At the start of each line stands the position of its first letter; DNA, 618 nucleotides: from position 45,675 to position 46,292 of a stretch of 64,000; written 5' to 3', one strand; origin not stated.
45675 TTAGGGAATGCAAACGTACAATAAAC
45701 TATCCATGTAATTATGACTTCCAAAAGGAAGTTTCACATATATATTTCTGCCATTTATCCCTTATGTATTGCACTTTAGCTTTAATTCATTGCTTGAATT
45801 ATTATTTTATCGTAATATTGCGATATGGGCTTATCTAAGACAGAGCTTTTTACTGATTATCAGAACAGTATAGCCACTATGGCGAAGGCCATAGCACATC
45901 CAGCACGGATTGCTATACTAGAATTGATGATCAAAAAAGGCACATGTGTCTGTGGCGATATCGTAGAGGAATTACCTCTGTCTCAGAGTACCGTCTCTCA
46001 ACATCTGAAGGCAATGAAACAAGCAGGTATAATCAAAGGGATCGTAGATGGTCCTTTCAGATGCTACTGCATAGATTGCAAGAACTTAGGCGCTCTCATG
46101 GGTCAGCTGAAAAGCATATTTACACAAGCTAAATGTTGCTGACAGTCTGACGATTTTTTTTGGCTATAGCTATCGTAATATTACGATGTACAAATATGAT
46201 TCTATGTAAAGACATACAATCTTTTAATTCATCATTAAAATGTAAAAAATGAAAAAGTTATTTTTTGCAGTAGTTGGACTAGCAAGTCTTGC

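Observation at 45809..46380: ArsR/SmtB-type sensor plus an unannotated 30-codon gene for a CC-x3-CC-x3-CC micro-protein, both preceded by the same 16-bp palindrome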

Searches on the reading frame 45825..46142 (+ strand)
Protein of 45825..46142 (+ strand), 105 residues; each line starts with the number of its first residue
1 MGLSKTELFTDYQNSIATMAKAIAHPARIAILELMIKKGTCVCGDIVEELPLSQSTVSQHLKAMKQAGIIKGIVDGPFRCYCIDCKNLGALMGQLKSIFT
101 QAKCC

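Call 5: search_protein_families(library=pfam, proteins=[window:45825-46142:+], max_evalue=0.01)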
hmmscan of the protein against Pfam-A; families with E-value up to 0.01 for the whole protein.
window:45825-46142:+ (105 aa): 7 families
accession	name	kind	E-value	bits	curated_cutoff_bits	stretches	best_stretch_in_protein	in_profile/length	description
PF01022.26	HTH_5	-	2.7e-13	50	22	1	25-71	1-46/47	Bacterial regulatory protein, arsR family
PF12840.13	HTH_20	-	3.1e-10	40.3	27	1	23-71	1-49/51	Helix-turn-helix domain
PF13412.12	HTH_24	-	2.2e-07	30.8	21.9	1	28-71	5-48/48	Winged helix-turn-helix DNA-binding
PF24034.1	DUF7343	-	4.6e-05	23.6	27.6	1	39-74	17-52/62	Domain of unknown function (DUF7343)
PF12802.13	MarR_2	-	0.0002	21.9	27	1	29-71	8-51/61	MarR family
PF13518.12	HTH_28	-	0.0039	17.7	25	1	28-76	2-47/52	Helix-turn-helix domain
PF01047.28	MarR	-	0.0078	16.5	24.6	0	29-70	6-47/59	MarR family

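Call 6: search_protein_families(library=ncbifam, proteins=[window:45825-46142:+], max_evalue=1)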
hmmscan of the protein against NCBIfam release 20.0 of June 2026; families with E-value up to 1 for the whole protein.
window:45825-46142:+ (105 aa): 24 families
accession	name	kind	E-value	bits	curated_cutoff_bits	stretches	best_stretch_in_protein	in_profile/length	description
NF033788.1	HTH_metalloreg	subfamily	8.1e-19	67.2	55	1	17-90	2-75/77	metalloregulator ArsR/SmtB family transcription factor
NF033789.1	repress_SdpR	subfamily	2.4e-12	46.6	100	1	21-94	3-75/79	autorepressor SdpR family transcription factor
NF045707.1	Dbac_1936_reg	equivalog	1.2e-11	44.5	115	1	13-98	4-88/99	ArsR/SmtB-type metalloregulator TsoR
NF041413.1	ArsR_Rv2640c_fam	equivalog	1.8e-11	44.5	155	1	15-96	31-114/118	Rv2640c family ArsR-like transcriptional regulator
NF053755.1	MsvR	equivalog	1.9e-09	37.6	220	1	19-93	6-82/236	transcriptional factor MsvR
NF047906.1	CdPbTransRegCmtR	equivalog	7e-09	35.6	150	1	13-96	8-90/104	Cd(II)/Pb(II)-sensing metalloregulatory transcriptional regulator CmtR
NF052532.1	TransRegPagRBaca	equivalog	2.2e-08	34.1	170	1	17-95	18-95/99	transcriptional repressor PagR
NF040642.1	sulf_sens_BigR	equivalog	5.3e-08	32.8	155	1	14-101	8-94/95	sulfite-sensing transcriptional repressor BigR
TIGR01884.1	cas_HTH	subfamily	0.00031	20.2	60.2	1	12-74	128-190/202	CRISPR-associated CARF protein Csa3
NF007528.0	PRK10141.1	subfamily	0.00062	19.6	97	1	19-76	9-66/117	metalloregulator ArsR/SmtB family transcription factor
NF041396.1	TranRegLrp_Halo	equivalog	0.001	19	190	1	33-73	12-52/149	HTH-type transcriptional regulator Lrp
NF053606.1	Sta1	subfamily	0.0011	19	80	1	29-71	23-65/100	Sta1 family transcriptional regulator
NF008273.0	PRK11050.1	equivalog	0.0031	17.2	153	1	31-72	45-86/156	manganese-binding transcriptional regulator MntR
NF053602.1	Phr_regulator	exception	0.0063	16.1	320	1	27-75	13-60/191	heat shock transcription regulator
NF040939.2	trans_reg_lrs14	equivalog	0.0082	16.2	90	1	29-71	24-67/103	Lrs14 family HTH-type transcriptional regulator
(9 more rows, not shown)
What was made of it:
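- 45825..46142 (+): arsR: ArArsR-type As(III)/MAs(III)-responsive ArsR/SmtB repressor, 105 aa. HTH_5 and NF033788 hits (calls 5, 6).
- On ArArsR-type (fourth type) As(III)/MAs(III)-responsive ArsR: PF01022 E 2.7e-13; NF033788 67.2 bits against a cut-off of 55 (calls 5, 6).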

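Call 10: find_homologous_proteins(query=window:45825-46142:+, max_evalue=1e-10)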
Query window:45825-46142:+ (105 aa): 7991 proteins with E <= 1e-10 among 8000 candidates; the best 120 are listed.
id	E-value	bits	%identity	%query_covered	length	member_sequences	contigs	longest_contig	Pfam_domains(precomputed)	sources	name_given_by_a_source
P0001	3.1e-63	228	100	100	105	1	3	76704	PF12840.14,PF13412.13,PF01022.27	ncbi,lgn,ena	-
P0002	2.0e-47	178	76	100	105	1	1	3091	PF12840.14,PF13412.13,PF01022.27,PF12802.14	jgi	-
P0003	3.4e-46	174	75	100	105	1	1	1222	PF12840.14,PF13412.13,PF01022.27,PF12802.14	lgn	-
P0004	6.6e-46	173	73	100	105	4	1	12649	PF12840.14,PF13412.13,PF01022.27,PF12802.14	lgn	-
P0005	1.4e-45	172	75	100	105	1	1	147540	PF12840.14,PF13412.13,PF01022.27,PF12802.14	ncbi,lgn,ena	-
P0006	2.5e-45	171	73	100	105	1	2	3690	PF12840.14,PF13412.13,PF01022.27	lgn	-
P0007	1.2e-43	166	74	100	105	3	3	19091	PF12840.14,PF13412.13,PF01022.27,PF12802.14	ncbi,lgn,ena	-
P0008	1.6e-43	165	69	100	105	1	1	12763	PF12840.14,PF13412.13,PF01022.27,PF12802.14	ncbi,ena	-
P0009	1.9e-42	162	71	100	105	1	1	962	PF12840.14,PF13412.13,PF01022.27,PF12802.14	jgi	-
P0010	1.0e-41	159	70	100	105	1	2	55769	PF12840.14,PF13412.13,PF01022.27,PF12802.14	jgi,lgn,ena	-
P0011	1.1e-41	159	67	100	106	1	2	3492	PF12840.14,PF13412.13,PF01022.27,PF12802.14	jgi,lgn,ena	-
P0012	2.5e-41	158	66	100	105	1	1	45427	PF12840.14,PF13412.13,PF01022.27,PF12802.14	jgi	-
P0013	2.8e-41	158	69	100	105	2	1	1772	PF12840.14,PF13412.13,PF01022.27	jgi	-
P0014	7.0e-41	157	68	100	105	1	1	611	PF12840.14,PF13412.13,PF01022.27,PF12802.14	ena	-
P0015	9.7e-41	156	69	100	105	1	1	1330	PF12840.14,PF13412.13,PF01022.27,PF12802.14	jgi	-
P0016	1.2e-40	156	66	100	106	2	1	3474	PF12840.14,PF13412.13,PF01022.27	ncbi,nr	ncbi:MAG: metalloregulator ArsR/SmtB family transcription factor [Bacteroidia bacterium]|nr:metallor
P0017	2.0e-40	155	67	98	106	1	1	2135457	PF12840.14,PF13412.13,PF01022.27,PF12802.14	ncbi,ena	-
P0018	2.3e-40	155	69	100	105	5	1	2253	PF12840.14,PF13412.13,PF01022.27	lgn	-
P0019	3.4e-40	154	70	100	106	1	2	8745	PF12840.14,PF13412.13,PF01022.27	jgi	-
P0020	4.7e-40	154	69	100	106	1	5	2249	PF12840.14,PF13412.13,PF01022.27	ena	-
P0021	4.8e-40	154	70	100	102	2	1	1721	PF12840.14,PF13412.13,PF01022.27,PF12802.14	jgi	-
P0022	6.4e-40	154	66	100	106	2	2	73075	PF12840.14,PF13412.13,PF01022.27,PF12802.14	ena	-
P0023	6.8e-40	153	68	100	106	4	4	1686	PF12840.14,PF13412.13,PF01022.27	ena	-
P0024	7.4e-40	153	68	100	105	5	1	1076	PF12840.14,PF13412.13,PF01022.27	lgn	-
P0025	7.9e-40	153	69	100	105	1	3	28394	PF12840.14,PF13412.13,PF01022.27,PF12802.14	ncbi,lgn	-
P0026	8.3e-40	153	67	100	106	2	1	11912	PF12840.14,PF13412.13,PF01022.27,PF12802.14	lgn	-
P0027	8.3e-40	153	68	100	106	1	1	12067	PF12840.14,PF13412.13,PF01022.27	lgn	-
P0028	9.1e-40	153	66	100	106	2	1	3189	PF12840.14,PF13412.13,PF01022.27,PF12802.14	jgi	-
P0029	1.0e-39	153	66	100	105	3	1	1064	PF12840.14,PF13412.13,PF01022.27,PF12802.14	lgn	-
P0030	1.1e-39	153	67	100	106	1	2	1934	PF12840.14,PF13412.13,PF01022.27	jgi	-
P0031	1.3e-39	153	68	100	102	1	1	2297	PF12840.14,PF13412.13,PF01022.27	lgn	-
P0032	1.8e-39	152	66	100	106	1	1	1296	PF12840.14,PF13412.13,PF01022.27,PF12802.14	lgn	-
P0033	1.9e-39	152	68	100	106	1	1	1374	PF12840.14,PF13412.13,PF01022.27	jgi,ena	-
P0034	2.0e-39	152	66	100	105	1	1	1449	PF12840.14,PF13412.13,PF01022.27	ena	-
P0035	2.9e-39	151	65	100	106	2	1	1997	PF12840.14,PF13412.13,PF01022.27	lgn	-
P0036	3.1e-39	151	65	100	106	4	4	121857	PF12840.14,PF13412.13,PF01022.27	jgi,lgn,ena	-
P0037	4.4e-39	151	68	100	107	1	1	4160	PF12840.14,PF13412.13,PF01022.27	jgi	-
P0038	5.3e-39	151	67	100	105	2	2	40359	PF12840.14,PF13412.13,PF01022.27,PF12802.14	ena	-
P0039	6.8e-39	150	65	100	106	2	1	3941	PF12840.14,PF13412.13,PF01022.27,PF12802.14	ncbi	-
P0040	7.3e-39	150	64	100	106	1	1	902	PF12840.14,PF13412.13,PF01022.27,PF12802.14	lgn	-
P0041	1.1e-38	150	66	100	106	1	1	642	PF12840.14,PF13412.13,PF01022.27,PF12802.14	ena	-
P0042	1.2e-38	149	67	100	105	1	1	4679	PF12840.14,PF13412.13,PF01022.27,PF12802.14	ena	-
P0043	1.6e-38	149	67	100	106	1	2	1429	PF12840.14,PF13412.13,PF01022.27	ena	-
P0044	1.8e-38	149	65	100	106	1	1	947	PF12840.14,PF13412.13,PF01022.27,PF12802.14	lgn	-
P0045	2.0e-38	149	66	100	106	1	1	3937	PF12840.14,PF13412.13,PF01022.27,PF12802.14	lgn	-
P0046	2.1e-38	149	68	100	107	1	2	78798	PF12840.14,PF13412.13,PF01022.27,PF24034.2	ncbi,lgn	-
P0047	2.1e-38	149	67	100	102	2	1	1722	PF12840.14,PF13412.13,PF01022.27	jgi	-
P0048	2.3e-38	149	63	100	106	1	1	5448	PF12840.14,PF13412.13,PF01022.27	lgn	-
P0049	2.5e-38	148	65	100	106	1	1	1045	PF12840.14,PF13412.13,PF01022.27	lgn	-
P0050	3.0e-38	148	71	90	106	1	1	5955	PF12840.14,PF13412.13,PF01022.27,PF12802.14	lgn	-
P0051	3.1e-38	148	69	100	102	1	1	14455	PF12840.14,PF13412.13,PF01022.27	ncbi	-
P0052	3.3e-38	148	67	100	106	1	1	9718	PF12840.14,PF13412.13,PF01022.27,PF12802.14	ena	-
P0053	3.3e-38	148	63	100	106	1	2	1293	PF12840.14,PF13412.13,PF01022.27,PF12802.14,PF25213.2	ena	-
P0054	5.0e-38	147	61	100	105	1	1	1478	PF12840.14,PF13412.13,PF01022.27,PF12802.14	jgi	-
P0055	5.7e-38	147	66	100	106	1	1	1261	PF12840.14,PF13412.13,PF01022.27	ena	-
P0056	7.1e-38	147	65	100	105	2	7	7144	PF12840.14,PF13412.13,PF01022.27,PF12802.14,PF25213.2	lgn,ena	-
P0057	7.8e-38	147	65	100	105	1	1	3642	PF12840.14,PF13412.13,PF01022.27,PF12802.14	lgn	-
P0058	8.1e-38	147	66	100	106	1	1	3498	PF12840.14,PF13412.13,PF01022.27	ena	-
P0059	9.7e-38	147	67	100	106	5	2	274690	PF12840.14,PF13412.13,PF01022.27,PF12802.14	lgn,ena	-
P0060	1.0e-37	146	66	100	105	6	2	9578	PF12840.14,PF13412.13,PF01022.27,PF12802.14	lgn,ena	-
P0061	1.1e-37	146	65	100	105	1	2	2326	PF12840.14,PF13412.13,PF01022.27,PF12802.14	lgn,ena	-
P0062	1.1e-37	146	66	95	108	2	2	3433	PF12840.14,PF13412.13,PF01022.27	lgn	-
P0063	1.2e-37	146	66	100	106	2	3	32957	PF12840.14,PF13412.13,PF01022.27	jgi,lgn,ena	-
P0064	1.7e-37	146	64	100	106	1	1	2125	PF12840.14,PF13412.13,PF01022.27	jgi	-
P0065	2.3e-37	145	67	100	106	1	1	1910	PF12840.14,PF13412.13,PF01022.27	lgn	-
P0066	2.4e-37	145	66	100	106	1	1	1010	PF12840.14,PF13412.13,PF01022.27,PF12802.14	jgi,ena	-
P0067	2.5e-37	145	63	100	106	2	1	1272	PF12840.14,PF13412.13,PF01022.27,PF12802.14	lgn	-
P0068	2.5e-37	145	65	100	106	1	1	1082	PF12840.14,PF13412.13,PF01022.27,PF12802.14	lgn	-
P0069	2.5e-37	145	63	100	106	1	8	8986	PF12840.14,PF13412.13,PF01022.27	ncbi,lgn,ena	-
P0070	2.7e-37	145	64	100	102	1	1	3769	PF12840.14,PF13412.13,PF01022.27,PF12802.14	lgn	-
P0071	2.9e-37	145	66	95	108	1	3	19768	PF12840.14,PF13412.13,PF01022.27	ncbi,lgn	-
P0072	3.1e-37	145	62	100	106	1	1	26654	PF12840.14,PF13412.13,PF01022.27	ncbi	-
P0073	3.5e-37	145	62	100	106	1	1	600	PF12840.14,PF13412.13,PF01022.27,PF12802.14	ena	-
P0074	3.6e-37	145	66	100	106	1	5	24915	PF12840.14,PF13412.13,PF01022.27,PF12802.14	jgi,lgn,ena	-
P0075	4.6e-37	144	64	100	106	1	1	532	PF12840.14,PF13412.13,PF01022.27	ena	-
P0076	4.9e-37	144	66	100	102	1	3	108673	PF12840.14,PF13412.13,PF01022.27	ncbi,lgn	-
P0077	5.0e-37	144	63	100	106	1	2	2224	PF12840.14,PF13412.13,PF01022.27,PF12802.14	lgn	-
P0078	6.2e-37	144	65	100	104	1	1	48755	PF12840.14,PF13412.13,PF01022.27,PF12802.14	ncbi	-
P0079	7.9e-37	144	65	94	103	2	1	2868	PF12840.14,PF01022.27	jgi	-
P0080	7.9e-37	144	63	100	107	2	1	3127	PF12840.14,PF13412.13,PF01022.27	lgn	-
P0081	8.1e-37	144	65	100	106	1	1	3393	PF12840.14,PF13412.13,PF01022.27,PF12802.14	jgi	jgi:DNA-binding transcriptional ArsR family regulator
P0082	8.5e-37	144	62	100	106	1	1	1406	PF12840.14,PF13412.13,PF01022.27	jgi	-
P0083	8.5e-37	144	65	98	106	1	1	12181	PF12840.14,PF13412.13,PF01022.27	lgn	-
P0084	8.9e-37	143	62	100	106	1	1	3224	PF12840.14,PF13412.13,PF01022.27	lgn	-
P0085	9.3e-37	143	64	100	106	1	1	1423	PF12840.14,PF13412.13,PF01022.27,PF13601.13,PF12802.14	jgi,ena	-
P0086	9.5e-37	143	64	100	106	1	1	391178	PF12840.14,PF13412.13,PF01022.27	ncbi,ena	-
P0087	1.1e-36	143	66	100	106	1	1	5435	PF12840.14,PF13412.13,PF01022.27,PF12802.14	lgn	-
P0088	1.4e-36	143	62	100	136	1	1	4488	PF12840.14,PF13412.13,PF01022.27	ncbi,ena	-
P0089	1.6e-36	143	67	100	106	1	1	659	PF12840.14,PF13412.13,PF01022.27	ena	-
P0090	1.7e-36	143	61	100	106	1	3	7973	PF12840.14,PF13412.13,PF01022.27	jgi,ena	-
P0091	2.0e-36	142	64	100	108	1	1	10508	PF12840.14,PF13412.13,PF01022.27,PF12802.14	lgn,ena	-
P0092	2.0e-36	142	63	100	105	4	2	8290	PF12840.14,PF13412.13,PF01022.27,PF12802.14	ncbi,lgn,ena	-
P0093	2.0e-36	142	66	100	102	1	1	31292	PF12840.14,PF13412.13,PF01022.27,PF12802.14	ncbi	-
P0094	2.8e-36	142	62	100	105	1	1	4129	PF12840.14,PF13412.13,PF01022.27,PF12802.14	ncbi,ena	-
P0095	3.1e-36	142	69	94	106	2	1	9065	PF12840.14,PF13412.13,PF01022.27,PF12802.14,PF24034.2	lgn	-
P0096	3.4e-36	142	64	100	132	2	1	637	PF12840.14,PF13412.13,PF01022.27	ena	-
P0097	3.7e-36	141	63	100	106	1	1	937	PF12840.14,PF13412.13,PF01022.27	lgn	-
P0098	4.5e-36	141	66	97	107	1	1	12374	PF12840.14,PF13412.13,PF01022.27,PF12802.14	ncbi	-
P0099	4.7e-36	141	62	100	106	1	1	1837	PF12840.14,PF13412.13,PF01022.27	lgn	-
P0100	5.0e-36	141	61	100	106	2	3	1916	PF12840.14,PF13412.13,PF01022.27,PF12802.14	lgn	-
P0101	5.4e-36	141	63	100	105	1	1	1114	PF12840.14,PF13412.13,PF01022.27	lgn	-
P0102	6.5e-36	141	61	100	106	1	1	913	PF12840.14,PF13412.13,PF01022.27,PF12802.14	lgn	-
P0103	7.9e-36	140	66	100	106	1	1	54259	PF12840.14,PF13412.13,PF01022.27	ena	-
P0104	8.0e-36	140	65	95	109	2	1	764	PF12840.14,PF13412.13,PF01022.27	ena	-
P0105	1.1e-35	140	62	100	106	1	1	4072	PF12840.14,PF13412.13,PF01022.27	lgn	-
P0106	1.2e-35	140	73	80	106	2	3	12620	PF12840.14,PF13412.13,PF01022.27,PF12802.14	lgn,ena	-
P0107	1.2e-35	140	63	100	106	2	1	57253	PF12840.14,PF13412.13,PF01022.27,PF13601.13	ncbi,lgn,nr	ncbi:MAG: winged helix-turn-helix transcriptional regulator [Saprospiraceae bacterium]|nr:winged hel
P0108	1.7e-35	139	62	100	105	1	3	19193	PF12840.14,PF13412.13,PF01022.27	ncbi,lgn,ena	-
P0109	1.9e-35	139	65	100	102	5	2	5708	PF12840.14,PF13412.13,PF01022.27,PF12802.14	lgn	-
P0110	2.2e-35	139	60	100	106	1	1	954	PF12840.14,PF13412.13,PF01022.27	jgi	-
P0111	2.8e-35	139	61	100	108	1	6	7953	PF12840.14,PF13412.13,PF01022.27,PF12802.14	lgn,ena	-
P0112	2.9e-35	139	62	100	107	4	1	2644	PF12840.14,PF13412.13,PF01022.27,PF12802.14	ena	-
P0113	3.5e-35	138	60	100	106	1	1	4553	PF12840.14,PF13412.13,PF01022.27,PF12802.14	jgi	-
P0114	3.9e-35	138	66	100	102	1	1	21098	PF12840.14,PF13412.13,PF01022.27,PF12802.14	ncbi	-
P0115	5.6e-35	138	61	100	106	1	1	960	PF12840.14,PF13412.13,PF01022.27,PF12802.14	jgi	-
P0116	5.7e-35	138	63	100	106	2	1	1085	PF12840.14,PF13412.13,PF01022.27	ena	-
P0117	6.2e-35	138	61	100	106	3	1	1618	PF12840.14,PF13412.13,PF01022.27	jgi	jgi:ArsR family transcriptional regulator, arsenate/arsenite/antimonite-responsive transcriptional r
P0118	7.8e-35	137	61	100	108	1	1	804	PF12840.14,PF13412.13,PF01022.27,PF12802.14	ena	-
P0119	8.4e-35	137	61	100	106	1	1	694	PF12840.14,PF13412.13,PF01022.27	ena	-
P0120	9.9e-35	137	61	100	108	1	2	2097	PF12840.14,PF13412.13,PF01022.27,PF12802.14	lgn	-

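Call 12: find_related_loci(query=A1, collection=genome_contigs, flank=3000)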
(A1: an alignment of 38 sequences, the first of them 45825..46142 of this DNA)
Query A1 (105 aa) in genome_contigs; peptide patterns used: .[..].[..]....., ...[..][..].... (x = any residue, [..] = any of these).
600 stretches matched a pattern (row limit reached: there are more); 596 encode a relative of the query (tblastn E <= 1e-3); the best 80 are kept; 80 distinct loci.
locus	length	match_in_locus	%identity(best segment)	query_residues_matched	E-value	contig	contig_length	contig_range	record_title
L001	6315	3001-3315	62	1-105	2e-39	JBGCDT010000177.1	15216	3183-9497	MAG: Saprospiraceae bacterium isolate SGMAG-66 contig177, whole genome shotgun sequence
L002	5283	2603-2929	60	1-105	7e-39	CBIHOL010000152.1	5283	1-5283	MAG TPA_asm: uncultured bacterium isolate SRR18156209_metabat2_50 genome assembly, contig: ERZ27336869.8728, whole genom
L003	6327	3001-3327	60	1-105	8e-39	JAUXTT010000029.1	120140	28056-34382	MAG: Bacteroidota bacterium isolate C13_metabat.bin.23 C13_k141_82032, whole genome shotgun sequence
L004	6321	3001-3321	59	1-105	8e-39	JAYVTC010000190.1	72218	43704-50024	MAG: Cyclobacteriaceae bacterium isolate GL74_DN_metabinner_5 GL74_DN_metabinner_5_189, whole genome shotgun sequence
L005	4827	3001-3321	59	1-105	6e-38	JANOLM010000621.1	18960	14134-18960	MAG: Bacteroidia bacterium isolate VAR_45_metabat_303 VAR_45_k141_1622666, whole genome shotgun sequence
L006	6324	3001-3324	58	1-105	4e-38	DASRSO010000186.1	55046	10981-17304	MAG TPA_asm: Cyclobacteriaceae bacterium isolate SMAG_U5996 k141_571727, whole genome shotgun sequence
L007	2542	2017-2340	57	1-105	7e-38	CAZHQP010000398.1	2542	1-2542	MAG TPA_asm: uncultured Roseivirgaceae bacterium isolate SRP199154_co2_66 genome assembly, contig: NODE_34004_length_254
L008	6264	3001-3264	69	1-88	2e-37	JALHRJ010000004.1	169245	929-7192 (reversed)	MAG: Cyclobacteriaceae bacterium isolate maxbin.123_sub c_000000000583, whole genome shotgun sequence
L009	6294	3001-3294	61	1-98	1e-37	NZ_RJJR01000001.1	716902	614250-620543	Hanamia caeni strain BO-59 contig_1, whole genome shotgun sequence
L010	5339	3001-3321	58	1-105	1e-37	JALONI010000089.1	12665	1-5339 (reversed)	MAG: Cyclobacteriaceae bacterium isolate Prado073 scaffold_8843, whole genome shotgun sequence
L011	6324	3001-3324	59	1-105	1e-37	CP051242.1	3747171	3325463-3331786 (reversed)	MAG: Balneolaceae bacterium isolate ih13 chromosome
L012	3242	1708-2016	58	1-103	2e-37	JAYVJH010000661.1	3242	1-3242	MAG: Runella sp. isolate GL53_Down_concoct_86 GL53_Down_concoct_86_660, whole genome shotgun sequence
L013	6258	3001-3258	67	1-86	7e-37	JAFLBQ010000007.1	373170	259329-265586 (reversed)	MAG: Cytophagales bacterium isolate UWPOB_CYTO1 gnl_X_DGMGIFFD_7, whole genome shotgun sequence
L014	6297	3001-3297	61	3-101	6e-37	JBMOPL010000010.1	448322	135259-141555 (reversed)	MAG: Spirochaetota bacterium isolate Betzabe_MAG127 MAG127_10, whole genome shotgun sequence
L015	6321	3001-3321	58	1-105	7e-37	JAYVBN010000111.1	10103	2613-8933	MAG: Bacteroidia bacterium isolate GL28_UP_metabinner_4 GL28_UP_metabinner_4_110, whole genome shotgun sequence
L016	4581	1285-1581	61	1-99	1e-36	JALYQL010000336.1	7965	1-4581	MAG: Bacteroidota bacterium isolate MDV bin62 SD1454-56_k127_90157, whole genome shotgun sequence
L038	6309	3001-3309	54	1-103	6e-36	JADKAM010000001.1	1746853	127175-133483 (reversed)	MAG: Chitinophagaceae bacterium isolate Mari_18-Q3-R65-66_BAT3C.374 tig00000175-10-17460510, whole genome shotgun sequen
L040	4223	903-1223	59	1-105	9e-36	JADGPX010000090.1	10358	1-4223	MAG: Chitinophagaceae bacterium isolate Chersky.15_85 contig-100_4218, whole genome shotgun sequence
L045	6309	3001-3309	56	1-103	6e-36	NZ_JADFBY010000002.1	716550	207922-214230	Mucilaginibacter sp. JRF contig_02, whole genome shotgun sequence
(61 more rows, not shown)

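Call 14: find_encoding_contigs(protein=P0001, flank=3000, max_places=4)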
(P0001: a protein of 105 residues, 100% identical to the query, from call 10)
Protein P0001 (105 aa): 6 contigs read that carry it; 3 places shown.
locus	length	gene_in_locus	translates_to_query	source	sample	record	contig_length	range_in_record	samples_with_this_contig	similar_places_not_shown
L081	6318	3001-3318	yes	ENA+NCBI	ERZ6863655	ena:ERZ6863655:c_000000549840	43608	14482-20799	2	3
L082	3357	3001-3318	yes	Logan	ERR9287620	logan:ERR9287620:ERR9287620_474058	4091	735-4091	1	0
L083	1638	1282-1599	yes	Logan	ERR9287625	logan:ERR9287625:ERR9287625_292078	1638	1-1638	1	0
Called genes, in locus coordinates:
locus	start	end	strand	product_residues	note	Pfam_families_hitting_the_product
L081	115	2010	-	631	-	PF08497:Radical_SAM_N, PF04055:Radical_SAM, PF11842:DUF3362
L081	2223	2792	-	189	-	-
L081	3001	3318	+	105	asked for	PF12840:HTH_20, PF01022:HTH_5, PF13412:HTH_24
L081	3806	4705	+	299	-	PF18962:Por_Secre_tail (weak)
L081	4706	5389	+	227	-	PF03167:UDG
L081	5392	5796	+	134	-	PF04241:DUF423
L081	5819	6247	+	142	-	-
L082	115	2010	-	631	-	PF08497:Radical_SAM_N, PF04055:Radical_SAM, PF11842:DUF3362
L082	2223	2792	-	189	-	-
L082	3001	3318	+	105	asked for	PF12840:HTH_20, PF01022:HTH_5, PF13412:HTH_24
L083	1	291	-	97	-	?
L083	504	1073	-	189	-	-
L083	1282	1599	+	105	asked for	PF12840:HTH_20, PF01022:HTH_5, PF13412:HTH_24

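Call 15: find_encoding_contigs(protein=P0005, flank=3000, max_places=3)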
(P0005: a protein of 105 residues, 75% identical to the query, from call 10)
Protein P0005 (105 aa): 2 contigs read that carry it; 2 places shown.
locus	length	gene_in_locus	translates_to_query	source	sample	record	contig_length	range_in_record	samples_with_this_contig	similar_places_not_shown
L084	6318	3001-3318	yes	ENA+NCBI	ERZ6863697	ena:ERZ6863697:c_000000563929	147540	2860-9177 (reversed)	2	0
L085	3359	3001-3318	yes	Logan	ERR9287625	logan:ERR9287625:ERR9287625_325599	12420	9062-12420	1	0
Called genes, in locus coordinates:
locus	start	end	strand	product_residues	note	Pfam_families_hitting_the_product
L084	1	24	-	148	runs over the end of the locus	-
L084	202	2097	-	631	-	PF08497:Radical_SAM_N, PF04055:Radical_SAM, PF11842:DUF3362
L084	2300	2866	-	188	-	-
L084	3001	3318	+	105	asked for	PF12840:HTH_20, PF01022:HTH_5, PF12802:MarR_2 (weak), PF13412:HTH_24 (weak)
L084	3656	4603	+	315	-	-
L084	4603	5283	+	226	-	PF03167:UDG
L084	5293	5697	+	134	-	PF04241:DUF423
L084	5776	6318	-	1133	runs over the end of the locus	?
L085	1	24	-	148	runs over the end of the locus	-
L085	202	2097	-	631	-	PF08497:Radical_SAM_N, PF04055:Radical_SAM, PF11842:DUF3362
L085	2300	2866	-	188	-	-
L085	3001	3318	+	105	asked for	PF12840:HTH_20, PF01022:HTH_5, PF12802:MarR_2 (weak), PF13412:HTH_24 (weak)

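Call 16: find_encoding_contigs(protein=P0004, flank=3000, max_places=3)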
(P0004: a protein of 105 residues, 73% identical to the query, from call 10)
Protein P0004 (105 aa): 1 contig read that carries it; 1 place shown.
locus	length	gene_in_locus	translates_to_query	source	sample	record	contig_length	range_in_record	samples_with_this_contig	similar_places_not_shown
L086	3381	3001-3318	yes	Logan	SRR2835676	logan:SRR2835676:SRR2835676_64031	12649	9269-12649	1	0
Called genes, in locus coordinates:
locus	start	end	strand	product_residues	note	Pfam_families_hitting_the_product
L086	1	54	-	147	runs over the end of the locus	-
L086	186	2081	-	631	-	PF08497:Radical_SAM_N, PF04055:Radical_SAM, PF11842:DUF3362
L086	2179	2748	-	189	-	-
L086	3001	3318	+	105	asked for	PF12840:HTH_20, PF01022:HTH_5, PF12802:MarR_2 (weak), PF13412:HTH_24 (weak)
